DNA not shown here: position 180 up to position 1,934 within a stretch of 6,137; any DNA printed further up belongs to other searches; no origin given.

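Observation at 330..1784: Three proteins from one DNA stretch: mobB and mobD nested out-of-frame inside mobA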

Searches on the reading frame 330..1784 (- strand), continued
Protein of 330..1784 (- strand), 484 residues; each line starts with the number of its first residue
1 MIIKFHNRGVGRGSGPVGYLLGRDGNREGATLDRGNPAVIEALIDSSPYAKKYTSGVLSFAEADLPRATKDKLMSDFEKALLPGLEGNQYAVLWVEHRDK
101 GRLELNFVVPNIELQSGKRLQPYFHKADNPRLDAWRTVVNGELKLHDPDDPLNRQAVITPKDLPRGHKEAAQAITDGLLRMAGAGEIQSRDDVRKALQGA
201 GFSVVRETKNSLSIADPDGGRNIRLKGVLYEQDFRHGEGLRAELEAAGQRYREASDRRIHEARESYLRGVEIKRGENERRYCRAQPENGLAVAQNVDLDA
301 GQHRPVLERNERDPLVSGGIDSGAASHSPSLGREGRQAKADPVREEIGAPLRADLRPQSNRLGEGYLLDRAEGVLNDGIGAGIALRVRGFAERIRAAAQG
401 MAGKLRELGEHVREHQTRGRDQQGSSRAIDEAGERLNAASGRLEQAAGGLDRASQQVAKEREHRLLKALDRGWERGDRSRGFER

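Call 23: get_annotated_region(hit=H76, flank=600)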
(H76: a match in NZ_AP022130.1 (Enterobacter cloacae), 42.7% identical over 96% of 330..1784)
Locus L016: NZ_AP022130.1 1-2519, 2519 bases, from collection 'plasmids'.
description: Enterobacter cloacae strain WP5-S18-CRE-02 plasmid pWP5-S18-CRE-02_4, complete sequence
organism: Enterobacter cloacae (NCBI taxid 550)
taxonomy: Bacteria; Pseudomonadota; Gammaproteobacteria; Enterobacterales; Enterobacteriaceae; Enterobacter; Enterobacter cloacae
host: -; source: -; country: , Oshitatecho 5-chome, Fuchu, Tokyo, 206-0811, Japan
typing (MOB-suite, as given by PLSDB): mobilizable; relaxase MOBP
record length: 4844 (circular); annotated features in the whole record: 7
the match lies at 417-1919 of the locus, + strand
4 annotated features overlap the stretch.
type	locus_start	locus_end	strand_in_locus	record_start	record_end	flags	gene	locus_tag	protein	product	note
CDS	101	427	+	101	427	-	-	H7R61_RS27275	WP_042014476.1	MobC family plasmid mobilization relaxosome protein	-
CDS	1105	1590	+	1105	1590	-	-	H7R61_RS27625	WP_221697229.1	MbeB family mobilization protein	-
CDS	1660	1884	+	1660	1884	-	-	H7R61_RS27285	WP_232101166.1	MbeD family mobilization/exclusion protein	-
CDS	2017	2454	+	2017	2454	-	-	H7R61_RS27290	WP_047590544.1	hypothetical protein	-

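Call 24: get_annotated_region(hit=H77, flank=600)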
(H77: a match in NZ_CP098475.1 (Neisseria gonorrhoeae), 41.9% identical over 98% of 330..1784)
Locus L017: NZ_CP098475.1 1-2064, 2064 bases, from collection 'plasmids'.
description: Neisseria gonorrhoeae strain 10239 plasmid pJD1, complete sequence
organism: Neisseria gonorrhoeae (NCBI taxid 485)
taxonomy: Bacteria; Pseudomonadota; Betaproteobacteria; Neisseriales; Neisseriaceae; Neisseria; Neisseria gonorrhoeae
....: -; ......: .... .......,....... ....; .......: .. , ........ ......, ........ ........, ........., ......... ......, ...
typing (MOB-suite, as given by PLSDB): mobilizable; replicon rep_cluster_1433; relaxase MOBP
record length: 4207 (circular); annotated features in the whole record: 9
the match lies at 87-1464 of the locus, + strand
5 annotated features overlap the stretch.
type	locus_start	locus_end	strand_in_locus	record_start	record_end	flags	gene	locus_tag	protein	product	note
CDS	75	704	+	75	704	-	-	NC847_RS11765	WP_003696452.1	relaxase/mobilization nuclease domain-containing protein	-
CDS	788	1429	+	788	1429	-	-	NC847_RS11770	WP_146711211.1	MbeB family mobilization protein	-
CDS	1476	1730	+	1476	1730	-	-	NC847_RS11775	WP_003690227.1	Cryptic plasmid protein A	-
CDS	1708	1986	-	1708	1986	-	-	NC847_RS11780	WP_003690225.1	endoribonuclease VapD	-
CDS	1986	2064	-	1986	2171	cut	-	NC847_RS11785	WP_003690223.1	DUF5397 family protein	-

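Call 51: get_annotated_region(hit=H88, flank=900)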
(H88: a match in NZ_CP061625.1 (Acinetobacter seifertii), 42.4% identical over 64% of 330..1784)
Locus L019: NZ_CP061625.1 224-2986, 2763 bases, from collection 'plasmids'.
description: Acinetobacter seifertii strain AS49 plasmid pAS49-5, complete sequence
organism: Acinetobacter seifertii (NCBI taxid 1530123)
taxonomy: Bacteria; Pseudomonadota; Gammaproteobacteria; Moraxellales; Moraxellaceae; Acinetobacter; Acinetobacter seifertii
host: -; source: Homo sapiens,blood; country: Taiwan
typing (MOB-suite, as given by PLSDB): mobilizable; relaxase MOBP
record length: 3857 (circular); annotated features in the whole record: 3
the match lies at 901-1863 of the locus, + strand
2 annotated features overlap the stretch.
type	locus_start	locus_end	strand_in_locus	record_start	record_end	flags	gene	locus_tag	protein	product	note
CDS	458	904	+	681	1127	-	-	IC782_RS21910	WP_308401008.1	MobC family plasmid mobilization relaxosome protein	-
CDS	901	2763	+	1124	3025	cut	-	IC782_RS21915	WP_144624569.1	relaxase/mobilization nuclease domain-containing protein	-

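Call 52: get_annotated_region(hit=H89, flank=900)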
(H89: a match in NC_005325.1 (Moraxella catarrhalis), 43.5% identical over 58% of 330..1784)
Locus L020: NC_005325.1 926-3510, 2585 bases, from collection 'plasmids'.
description: Moraxella catarrhalis plasmid pEMCJH03, complete sequence
organism: Moraxella catarrhalis (NCBI taxid 480)
taxonomy: Bacteria; Pseudomonadota; Gammaproteobacteria; Moraxellales; Moraxellaceae; Moraxella; Moraxella catarrhalis
host: -; source: -; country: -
typing (MOB-suite, as given by PLSDB): mobilizable; replicon rep_cluster_1308; relaxase MOBP
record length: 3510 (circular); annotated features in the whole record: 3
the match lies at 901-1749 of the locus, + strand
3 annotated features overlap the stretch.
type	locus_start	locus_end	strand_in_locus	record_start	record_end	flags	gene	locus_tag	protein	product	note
CDS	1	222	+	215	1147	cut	-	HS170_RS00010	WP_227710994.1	replication initiation protein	-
CDS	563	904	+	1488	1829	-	-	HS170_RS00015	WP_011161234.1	MobC family plasmid mobilization relaxosome protein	-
CDS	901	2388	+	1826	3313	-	-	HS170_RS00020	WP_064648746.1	relaxase/mobilization nuclease domain-containing protein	-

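Call 53: get_annotated_region(hit=H90, flank=900)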
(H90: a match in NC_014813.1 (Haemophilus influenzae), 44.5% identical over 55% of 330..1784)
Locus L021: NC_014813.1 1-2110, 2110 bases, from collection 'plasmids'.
description: Haemophilus influenzae plasmid PB1000, complete sequence
organism: Haemophilus influenzae (NCBI taxid 727)
taxonomy: Bacteria; Pseudomonadota; Gammaproteobacteria; Pasteurellales; Pasteurellaceae; Haemophilus; Haemophilus influenzae
host: -; source: -; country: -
typing (MOB-suite, as given by PLSDB): mobilizable; relaxase MOBF,MOBP
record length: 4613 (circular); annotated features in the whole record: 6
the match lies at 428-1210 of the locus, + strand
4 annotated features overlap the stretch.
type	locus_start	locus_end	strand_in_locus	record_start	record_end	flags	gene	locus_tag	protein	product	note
CDS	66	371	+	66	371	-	-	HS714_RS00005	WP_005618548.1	plasmid mobilization relaxosome protein MobC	-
CDS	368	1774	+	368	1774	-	-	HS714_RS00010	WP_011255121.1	relaxase/mobilization nuclease domain-containing protein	-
CDS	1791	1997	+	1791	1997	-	-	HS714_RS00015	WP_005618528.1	hypothetical protein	-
CDS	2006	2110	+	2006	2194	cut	-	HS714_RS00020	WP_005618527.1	antitoxin VbhA family protein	-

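Call 54: get_annotated_region(hit=H94, flank=900)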
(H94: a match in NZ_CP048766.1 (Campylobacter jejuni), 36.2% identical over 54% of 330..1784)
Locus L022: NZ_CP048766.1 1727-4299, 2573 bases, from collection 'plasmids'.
description: Campylobacter jejuni strain ZJB023 plasmid pCJ4K-03, complete sequence
organism: Campylobacter jejuni (NCBI taxid 197)
taxonomy: Bacteria; Campylobacterota; Epsilonproteobacteria; Campylobacterales; Campylobacteraceae; Campylobacter; Campylobacter jejuni
host: -; source: cell culture,broiler chicken; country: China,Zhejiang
typing (MOB-suite, as given by PLSDB): mobilizable; replicon rep_cluster_795; relaxase MOBP
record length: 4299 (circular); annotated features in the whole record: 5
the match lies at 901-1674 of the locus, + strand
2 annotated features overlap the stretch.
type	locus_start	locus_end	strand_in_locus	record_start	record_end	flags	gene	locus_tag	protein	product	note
CDS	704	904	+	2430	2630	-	mobC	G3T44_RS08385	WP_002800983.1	plasmid mobilization relaxosome protein MobC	-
CDS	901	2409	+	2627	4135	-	-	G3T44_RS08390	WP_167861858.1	relaxase/mobilization nuclease domain-containing protein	-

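Call 56: search_protein_families(library=pfam, proteins=[L019:1619-2254:+, L019:2255-2725:+, L020:1595-2071:+, L020:2072-2311:+, L021:1056-1538:+, L021:1539-1733:+, L022:1589-2047:+, L022:2060-2365:+, L017:788-1429:+], max_evalue=0.01)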
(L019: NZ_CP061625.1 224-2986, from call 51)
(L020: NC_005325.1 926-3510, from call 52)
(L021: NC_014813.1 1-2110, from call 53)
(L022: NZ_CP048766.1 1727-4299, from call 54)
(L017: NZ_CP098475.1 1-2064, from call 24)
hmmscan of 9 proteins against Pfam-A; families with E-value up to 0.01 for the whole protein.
L019:1619-2254:+ (211 aa): 0 families

L019:2255-2725:+ (156 aa): 0 families

L020:1595-2071:+ (158 aa): 2 families
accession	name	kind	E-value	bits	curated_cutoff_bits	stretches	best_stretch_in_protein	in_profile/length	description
PF04837.17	MbeB_N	-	3e-08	34.3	22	1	1-47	1-47/52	MbeB-like, N-term conserved region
PF09480.15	PrgH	-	0.00036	20.3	25.8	1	16-148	75-193/373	Type III secretion system protein PrgH-EprH (PrgH)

L020:2072-2311:+ (79 aa): 25 families
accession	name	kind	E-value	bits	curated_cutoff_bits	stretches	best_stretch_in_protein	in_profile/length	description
PF14992.11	TMCO5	-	2.5e-06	27.5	32.2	1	4-76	55-125/280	TMCO5 family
PF01166.23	TSC22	-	7.7e-05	23.2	30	0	34-56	16-38/57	TSC-22/dip/bun family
PF14662.11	KASH_CCD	-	0.00025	21.5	43.3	1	6-76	69-146/191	Coiled-coil region of CCDC155 or KASH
PF06103.16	DUF948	-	0.00054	20.5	37.2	1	13-75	21-83/89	Bacterial protein of unknown function (DUF948)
PF10473.14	CENP-F_leu_zip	-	0.0012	19.4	34.5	1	6-73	61-132/140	Leucine-rich repeats of kinetochore protein Cenp-F/LEK1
PF11559.13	ADIP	-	0.0017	18.9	34.3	1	6-79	54-127/151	Afadin- and alpha -actinin-Binding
PF05377.16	FlaC_arch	-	0.0018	19.1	27.8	1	7-44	3-40/55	Flagella accessory protein C (FlaC)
PF00170.26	bZIP_1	-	0.0018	18.7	27.6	1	11-48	26-63/64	bZIP transcription factor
PF24423.1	OVT1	-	0.0021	18.8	30.9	1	9-73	13-77/100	Major antigen, helical domain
PF10211.14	Ax_dynein_light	-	0.0022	18.5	26.4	1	9-76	117-185/187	Axonemal dynein light chain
PF25566.1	RIMB1_N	-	0.0023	18.2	28.5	0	8-35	9-36/129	RIMB1-like, N-terminal domain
PF05622.17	HOOK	-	0.0023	17.2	35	1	6-77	293-364/514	HOOK protein coiled-coil region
PF25785.1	TPR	-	0.0029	18.3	27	1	13-63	2-54/110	Nucleoprotein TPR-like domain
PF01519.22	DUF16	-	0.0041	18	40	1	5-73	28-96/104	Protein of unknown function DUF16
PF14197.11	Cep57_CLD_2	-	0.0045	17.5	27.1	1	23-72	1-50/67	Centrosome localisation domain of PPC89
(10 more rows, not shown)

L021:1056-1538:+ (160 aa): 1 family
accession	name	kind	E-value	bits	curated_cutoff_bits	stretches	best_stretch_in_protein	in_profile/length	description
PF04837.17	MbeB_N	-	5.9e-22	78.2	22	1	1-52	1-52/52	MbeB-like, N-term conserved region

L021:1539-1733:+ (64 aa): 1 family
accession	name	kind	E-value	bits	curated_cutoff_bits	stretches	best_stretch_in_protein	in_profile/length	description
PF23386.1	NPP-6_helical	-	0.0057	16.5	27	1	10-53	115-158/209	NPP-6, helical domain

L022:1589-2047:+ (152 aa): 3 families
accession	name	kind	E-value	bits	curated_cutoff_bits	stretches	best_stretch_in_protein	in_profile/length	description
PF04647.20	AgrB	-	0.0024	17.7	23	1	65-111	11-57/185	Accessory gene regulator B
PF23831.1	DUF7201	-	0.0032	17.6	27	1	40-84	4-47/142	Coiled-coil region of unknown function (DUF7201)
PF25155.1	NTF2_YvbJ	-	0.009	17.2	25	0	32-83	4-56/123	YvbJ NTF2-like domain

L022:2060-2365:+ (101 aa): 0 families

L017:788-1429:+ (213 aa): 1 family
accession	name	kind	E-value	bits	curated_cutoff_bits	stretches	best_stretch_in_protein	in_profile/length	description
PF04837.17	MbeB_N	-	3.1e-20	72.7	22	1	1-52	1-52/52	MbeB-like, N-term conserved region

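Call 79: predict_structure(alignment_id=A1)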
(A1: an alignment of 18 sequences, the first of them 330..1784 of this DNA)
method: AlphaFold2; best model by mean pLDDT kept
length: 484 residues; sequences in the alignment: 18
mean_pLDDT: 66.2   pTM: 0.48
mean pLDDT of the five models: 66.2, 65.8, 65.8, 65.2, 64.4
residues with pLDDT >= 90: 99; 70-90: 148; 50-70: 101; < 50: 136
segments of 3 or more residues with pLDDT < 50: 9-12, 285-394, 419-425, 476-484
pLDDT, mean of each block of 10 residues (from residue 1): 76 69 74 90 86 91 91 95 90 91 92 89 90 94 82 67 83 82 71 86 85 85 77 53 70 89 95 92 50 28 27 28 28 29 30 25 25 30 41 49 57 52 53 65 57 65 69 48 33
secondary structure, 60 per line:
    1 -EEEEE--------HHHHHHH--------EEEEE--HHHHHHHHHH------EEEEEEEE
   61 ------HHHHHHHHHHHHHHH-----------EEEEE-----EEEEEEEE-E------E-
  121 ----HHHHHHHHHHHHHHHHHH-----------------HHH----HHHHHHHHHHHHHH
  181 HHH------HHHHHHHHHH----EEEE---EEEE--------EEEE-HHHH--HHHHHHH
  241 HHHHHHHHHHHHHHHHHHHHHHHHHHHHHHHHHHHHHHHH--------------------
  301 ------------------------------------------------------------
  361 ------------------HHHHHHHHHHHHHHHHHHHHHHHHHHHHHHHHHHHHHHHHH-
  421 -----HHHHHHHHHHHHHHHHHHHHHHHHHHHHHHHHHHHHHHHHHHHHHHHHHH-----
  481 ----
elements in order: E2-6 H15-21 E30-34 H37-46 E53-60 H67-81 E93-97 E103-110 H125-142 H167-183 H190-199 E204-207 E211-214 E223-226 H228-231 H234-280 H379-419 H426-475

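Call 81: search_solved_structures(query=window:330-1784:-, max_evalue=0.01)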
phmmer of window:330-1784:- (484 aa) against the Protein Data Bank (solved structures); distinct sequences matched with E-value up to 0.01: 0.

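Call 83: fold_search(model_id=the predicted structure, library=pdb)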
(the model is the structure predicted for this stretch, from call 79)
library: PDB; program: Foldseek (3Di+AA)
matches with E <= 10: 514; with E <= 0.001: 0
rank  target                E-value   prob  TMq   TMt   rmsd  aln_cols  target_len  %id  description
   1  2ns6                  1.2e-02  0.96  0.19  0.45  14.6       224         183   12  Crystal Structure of the Minimal Relaxase Domain of MobA from Plasmid R1162 (released 2007-02-06)
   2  5n8o_A                2.2e-01  0.14  0.16  0.07  18.3       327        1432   11  Cryo EM structure of the conjugative relaxase TraI of the F/R1 plasmid system (released 2017-05-03)
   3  2ptf_B                2.5e-01  0.04  0.09  0.15  15.9       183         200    9  Crystal structure of protein MTH_863 from Methanobacterium thermoautotrophicum bound to FMN (released 2007-05-15)
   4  3x06_A                2.8e-01  0.06  0.08  0.12  24.0       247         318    7  Crystal structure of PIP4KIIBETA T201M complex with GMP (released 2015-10-14)
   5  9hlz_LL               3.3e-01  0.06  0.07  0.13  19.8       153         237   12  Translational activators Aep1, Aep2 and Atp25 in complex with mRNA and the yeast mitochondrial ribosome (released 2025-12-17)
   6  6p8f_B                3.9e-01  0.08  0.09  0.14  19.5       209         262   11  Crystal structure of CDK4 in complex with CyclinD1 and P27 (released 2019-12-25)
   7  8a3u                  3.9e-01  0.04  0.06  0.08  25.6       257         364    9  Crystal structure of a chimeric LOV-Histidine kinase SB2F1 (symmetrical variant, trigonal form with short c-axis) (released 2023-12-20)
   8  8a7h_A                4.1e-01  0.04  0.06  0.08  25.4       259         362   10  Crystal structure of a chimeric LOV-Histidine kinase SB2F1-I66R mutant (light state; asymmetrical variant, trigonal fo (released 2024-01-10)
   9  8a7f_A                4.4e-01  0.03  0.06  0.07  25.6       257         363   10  Crystal structure of a chimeric LOV-Histidine kinase SB2F1-I66R mutant (asymmetrical variant, trigonal form with long  (released 2024-01-10)
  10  8acx_A                4.6e-01  0.08  0.08  0.22  11.6       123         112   11  Pathogen effector of Zymoseptoria tritici: Zt-KP4 (released 2024-01-17)
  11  4b9q_D                4.9e-01  0.02  0.06  0.05  25.9       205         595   11  Open conformation of ATP-bound Hsp70 homolog DnaK (released 2012-11-14)
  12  2oiw_C                5.2e-01  0.04  0.07  0.17  15.0       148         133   14  The structure of a predicted thioesterase from Bacillus stearothermophilus (released 2007-02-20)
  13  5nro_A                5.5e-01  0.02  0.05  0.05  25.4       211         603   12  Structure of full-length DnaK with bound J-domain (released 2018-01-17)
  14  8acx_B                6.1e-01  0.07  0.08  0.22  11.6       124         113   13  Pathogen effector of Zymoseptoria tritici: Zt-KP4 (released 2024-01-17)
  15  3x04_A                6.1e-01  0.04  0.09  0.12  23.3       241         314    7  Crystal structure of PIP4KIIBETA complex with GMPPNP (released 2015-10-14)
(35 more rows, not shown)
